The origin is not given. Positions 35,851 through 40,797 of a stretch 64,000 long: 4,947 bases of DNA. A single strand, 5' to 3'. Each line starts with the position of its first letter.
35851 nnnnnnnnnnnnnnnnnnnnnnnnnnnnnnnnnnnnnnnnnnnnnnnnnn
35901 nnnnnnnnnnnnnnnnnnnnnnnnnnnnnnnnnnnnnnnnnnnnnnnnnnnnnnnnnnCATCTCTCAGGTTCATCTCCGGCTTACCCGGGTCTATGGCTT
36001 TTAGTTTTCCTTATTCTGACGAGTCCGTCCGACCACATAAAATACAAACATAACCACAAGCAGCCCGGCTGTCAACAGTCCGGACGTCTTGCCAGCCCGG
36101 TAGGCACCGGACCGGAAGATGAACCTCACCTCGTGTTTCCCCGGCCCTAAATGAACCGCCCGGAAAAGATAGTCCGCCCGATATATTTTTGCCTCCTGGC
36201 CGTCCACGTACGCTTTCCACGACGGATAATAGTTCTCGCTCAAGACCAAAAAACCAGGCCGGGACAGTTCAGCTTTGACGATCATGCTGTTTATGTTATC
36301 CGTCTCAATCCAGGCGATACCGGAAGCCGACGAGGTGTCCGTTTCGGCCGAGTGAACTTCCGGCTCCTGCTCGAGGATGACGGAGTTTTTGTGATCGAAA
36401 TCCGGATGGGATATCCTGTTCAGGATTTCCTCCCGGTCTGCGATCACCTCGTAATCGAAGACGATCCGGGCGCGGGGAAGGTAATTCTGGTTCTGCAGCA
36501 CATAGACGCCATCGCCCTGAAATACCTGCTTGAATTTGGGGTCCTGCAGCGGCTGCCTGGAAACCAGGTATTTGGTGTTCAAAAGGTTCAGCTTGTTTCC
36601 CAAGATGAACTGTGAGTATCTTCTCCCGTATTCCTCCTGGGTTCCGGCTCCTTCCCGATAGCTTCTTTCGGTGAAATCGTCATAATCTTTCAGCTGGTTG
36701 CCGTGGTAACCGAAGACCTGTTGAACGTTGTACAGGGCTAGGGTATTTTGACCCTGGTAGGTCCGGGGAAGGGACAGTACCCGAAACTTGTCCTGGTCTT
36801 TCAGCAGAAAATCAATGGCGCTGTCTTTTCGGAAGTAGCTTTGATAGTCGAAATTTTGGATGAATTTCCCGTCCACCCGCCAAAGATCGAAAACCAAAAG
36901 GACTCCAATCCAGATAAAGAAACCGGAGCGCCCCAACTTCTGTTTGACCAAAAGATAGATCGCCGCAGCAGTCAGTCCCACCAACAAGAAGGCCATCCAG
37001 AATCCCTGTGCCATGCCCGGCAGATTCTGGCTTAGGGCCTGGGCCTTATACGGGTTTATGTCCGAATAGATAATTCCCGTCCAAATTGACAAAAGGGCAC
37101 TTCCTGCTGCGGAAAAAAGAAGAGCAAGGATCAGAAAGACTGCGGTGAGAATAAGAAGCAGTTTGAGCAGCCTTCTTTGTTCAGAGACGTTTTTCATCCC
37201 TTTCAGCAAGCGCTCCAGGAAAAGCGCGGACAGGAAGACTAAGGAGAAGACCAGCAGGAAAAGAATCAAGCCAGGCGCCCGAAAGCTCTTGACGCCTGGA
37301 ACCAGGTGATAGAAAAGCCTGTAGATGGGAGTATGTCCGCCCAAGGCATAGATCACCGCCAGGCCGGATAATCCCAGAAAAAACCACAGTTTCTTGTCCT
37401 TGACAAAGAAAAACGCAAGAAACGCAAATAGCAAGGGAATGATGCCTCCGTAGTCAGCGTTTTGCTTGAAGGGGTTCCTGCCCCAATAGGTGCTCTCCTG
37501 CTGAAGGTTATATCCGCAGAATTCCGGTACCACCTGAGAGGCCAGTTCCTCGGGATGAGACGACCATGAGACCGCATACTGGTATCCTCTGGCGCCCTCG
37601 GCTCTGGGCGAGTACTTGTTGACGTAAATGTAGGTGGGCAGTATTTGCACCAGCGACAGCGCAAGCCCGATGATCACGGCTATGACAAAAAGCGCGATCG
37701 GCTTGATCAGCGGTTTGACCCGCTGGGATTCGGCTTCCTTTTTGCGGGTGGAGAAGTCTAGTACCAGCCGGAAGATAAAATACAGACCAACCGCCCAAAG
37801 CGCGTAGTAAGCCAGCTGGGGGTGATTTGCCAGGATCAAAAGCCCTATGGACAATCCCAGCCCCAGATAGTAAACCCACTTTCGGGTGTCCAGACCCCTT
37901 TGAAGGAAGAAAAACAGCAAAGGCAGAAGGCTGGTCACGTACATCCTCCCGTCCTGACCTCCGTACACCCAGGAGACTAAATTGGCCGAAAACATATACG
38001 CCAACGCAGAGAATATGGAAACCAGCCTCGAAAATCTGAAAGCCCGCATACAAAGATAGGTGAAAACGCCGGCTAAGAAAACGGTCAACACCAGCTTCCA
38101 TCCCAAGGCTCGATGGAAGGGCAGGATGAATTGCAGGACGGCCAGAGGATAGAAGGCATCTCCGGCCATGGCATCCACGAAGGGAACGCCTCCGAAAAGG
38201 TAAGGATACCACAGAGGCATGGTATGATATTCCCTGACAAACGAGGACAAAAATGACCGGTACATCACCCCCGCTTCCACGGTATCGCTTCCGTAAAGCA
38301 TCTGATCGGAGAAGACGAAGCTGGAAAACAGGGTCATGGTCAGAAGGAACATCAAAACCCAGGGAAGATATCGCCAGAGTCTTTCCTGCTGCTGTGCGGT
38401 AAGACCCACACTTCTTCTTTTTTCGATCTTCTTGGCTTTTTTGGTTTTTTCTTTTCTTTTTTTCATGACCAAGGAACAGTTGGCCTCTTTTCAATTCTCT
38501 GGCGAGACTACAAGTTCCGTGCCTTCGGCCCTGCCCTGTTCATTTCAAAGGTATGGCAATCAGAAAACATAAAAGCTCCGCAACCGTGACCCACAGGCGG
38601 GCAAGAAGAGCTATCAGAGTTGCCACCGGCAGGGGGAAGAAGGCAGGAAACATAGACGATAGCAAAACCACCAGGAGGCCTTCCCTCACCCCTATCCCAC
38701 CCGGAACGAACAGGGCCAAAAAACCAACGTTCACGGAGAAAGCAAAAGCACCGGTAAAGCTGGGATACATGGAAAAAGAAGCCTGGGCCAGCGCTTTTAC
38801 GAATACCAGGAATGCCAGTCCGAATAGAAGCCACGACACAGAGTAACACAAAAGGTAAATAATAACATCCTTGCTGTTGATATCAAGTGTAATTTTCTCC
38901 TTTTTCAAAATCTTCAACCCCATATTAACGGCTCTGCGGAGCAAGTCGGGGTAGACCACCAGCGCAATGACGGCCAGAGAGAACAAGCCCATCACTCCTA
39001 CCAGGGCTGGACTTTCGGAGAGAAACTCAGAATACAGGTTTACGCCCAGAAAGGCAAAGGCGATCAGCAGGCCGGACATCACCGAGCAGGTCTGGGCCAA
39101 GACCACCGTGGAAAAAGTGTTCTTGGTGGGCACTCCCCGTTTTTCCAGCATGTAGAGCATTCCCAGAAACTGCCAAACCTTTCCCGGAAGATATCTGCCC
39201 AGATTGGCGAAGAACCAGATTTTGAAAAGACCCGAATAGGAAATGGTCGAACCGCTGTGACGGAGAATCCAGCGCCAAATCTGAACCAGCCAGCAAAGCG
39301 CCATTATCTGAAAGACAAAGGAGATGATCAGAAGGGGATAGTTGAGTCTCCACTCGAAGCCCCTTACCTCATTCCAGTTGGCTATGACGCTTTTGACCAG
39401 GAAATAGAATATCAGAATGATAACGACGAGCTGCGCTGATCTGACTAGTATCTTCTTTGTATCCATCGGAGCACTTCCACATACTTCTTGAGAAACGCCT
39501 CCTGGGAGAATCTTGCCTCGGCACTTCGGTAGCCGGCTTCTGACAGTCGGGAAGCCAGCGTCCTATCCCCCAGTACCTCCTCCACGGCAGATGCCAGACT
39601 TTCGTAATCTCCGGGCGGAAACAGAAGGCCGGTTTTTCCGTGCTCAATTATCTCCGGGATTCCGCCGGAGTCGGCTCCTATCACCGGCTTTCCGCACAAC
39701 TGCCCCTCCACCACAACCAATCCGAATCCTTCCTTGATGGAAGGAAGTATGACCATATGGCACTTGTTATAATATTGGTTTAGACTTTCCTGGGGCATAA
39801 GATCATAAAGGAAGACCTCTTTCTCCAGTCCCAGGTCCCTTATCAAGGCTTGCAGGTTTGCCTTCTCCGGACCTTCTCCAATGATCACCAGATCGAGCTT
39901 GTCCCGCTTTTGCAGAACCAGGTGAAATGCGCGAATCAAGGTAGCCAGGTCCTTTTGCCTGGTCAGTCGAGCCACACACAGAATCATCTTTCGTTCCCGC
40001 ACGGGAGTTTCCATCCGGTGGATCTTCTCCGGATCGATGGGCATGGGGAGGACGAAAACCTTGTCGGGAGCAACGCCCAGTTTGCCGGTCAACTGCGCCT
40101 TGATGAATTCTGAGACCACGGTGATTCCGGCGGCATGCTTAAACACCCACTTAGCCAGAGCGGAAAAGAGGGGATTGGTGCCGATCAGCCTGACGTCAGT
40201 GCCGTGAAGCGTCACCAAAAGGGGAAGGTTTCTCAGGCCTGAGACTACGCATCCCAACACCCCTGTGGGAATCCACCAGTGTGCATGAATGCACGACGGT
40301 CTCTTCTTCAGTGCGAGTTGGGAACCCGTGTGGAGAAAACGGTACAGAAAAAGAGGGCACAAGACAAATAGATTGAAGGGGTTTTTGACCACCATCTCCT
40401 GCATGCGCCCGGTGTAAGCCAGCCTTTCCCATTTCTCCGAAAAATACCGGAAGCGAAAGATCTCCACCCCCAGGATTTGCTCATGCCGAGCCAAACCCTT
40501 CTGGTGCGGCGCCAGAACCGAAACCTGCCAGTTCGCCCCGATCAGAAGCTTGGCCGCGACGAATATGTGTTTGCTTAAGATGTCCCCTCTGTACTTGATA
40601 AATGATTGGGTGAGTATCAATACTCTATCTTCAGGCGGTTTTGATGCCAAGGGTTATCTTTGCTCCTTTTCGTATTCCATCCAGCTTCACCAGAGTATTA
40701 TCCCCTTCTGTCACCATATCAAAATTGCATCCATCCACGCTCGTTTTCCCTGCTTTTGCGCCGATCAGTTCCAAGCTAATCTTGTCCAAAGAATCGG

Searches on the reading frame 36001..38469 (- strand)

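Call 42: search_protein_families(library=pfam, proteins=[window:36001-38469:-], max_evalue=0.00001)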
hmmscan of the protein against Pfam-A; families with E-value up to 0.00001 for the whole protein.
window:36001-38469:- (822 aa): 2 families
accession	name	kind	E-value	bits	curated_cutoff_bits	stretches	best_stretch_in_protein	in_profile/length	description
PF09586.16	YfhO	-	2.3e-14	53.2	28.5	1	39-669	8-593/835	Bacterial membrane protein YfhO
PF10131.15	PTPS_related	-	2.4e-06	26.8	26.4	1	106-240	9-140/621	6-pyruvoyl-tetrahydropterin synthase related domain; membrane protein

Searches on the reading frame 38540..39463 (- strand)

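Call 70: search_protein_families(library=pfam, proteins=[window:38540-39463:-], max_evalue=0.00001)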
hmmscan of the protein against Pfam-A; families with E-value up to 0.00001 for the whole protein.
window:38540-39463:- (307 aa): 1 family
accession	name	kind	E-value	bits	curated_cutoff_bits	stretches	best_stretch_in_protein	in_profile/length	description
PF03706.18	LPG_synthase_TM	-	1.4e-16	61.3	33.4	1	11-293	4-298/302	Lysylphosphatidylglycerol synthase TM region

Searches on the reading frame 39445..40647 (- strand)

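Call 42: search_protein_families(library=pfam, proteins=[window:39445-40647:-], max_evalue=0.00001)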
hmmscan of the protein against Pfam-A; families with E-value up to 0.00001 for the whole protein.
window:39445-40647:- (400 aa): 6 families
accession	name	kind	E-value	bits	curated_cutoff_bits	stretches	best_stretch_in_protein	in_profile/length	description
PF00534.26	Glycos_transf_1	-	2.5e-44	151.3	26.4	1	209-374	5-171/172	Glycosyl transferases group 1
PF13692.12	Glyco_trans_1_4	-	2.6e-36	125.4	27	1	220-361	2-142/142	Glycosyl transferases group 1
PF13439.12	Glyco_transf_4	-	4.5e-20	72.8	28.5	1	26-208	6-170/170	Glycosyltransferase Family 4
PF13579.12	Glyco_trans_4_4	-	1e-18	68.6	29.7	1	34-201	13-156/158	Glycosyl transferase 4-like domain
PF20706.3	GT4-conflict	-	1.2e-12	48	26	1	187-337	162-323/385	Family 4 Glycosyltransferase in conflict systems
PF13477.12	Glyco_trans_4_2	-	1.8e-06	28.6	23.4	1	110-178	68-138/139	Glycosyl transferase 4-like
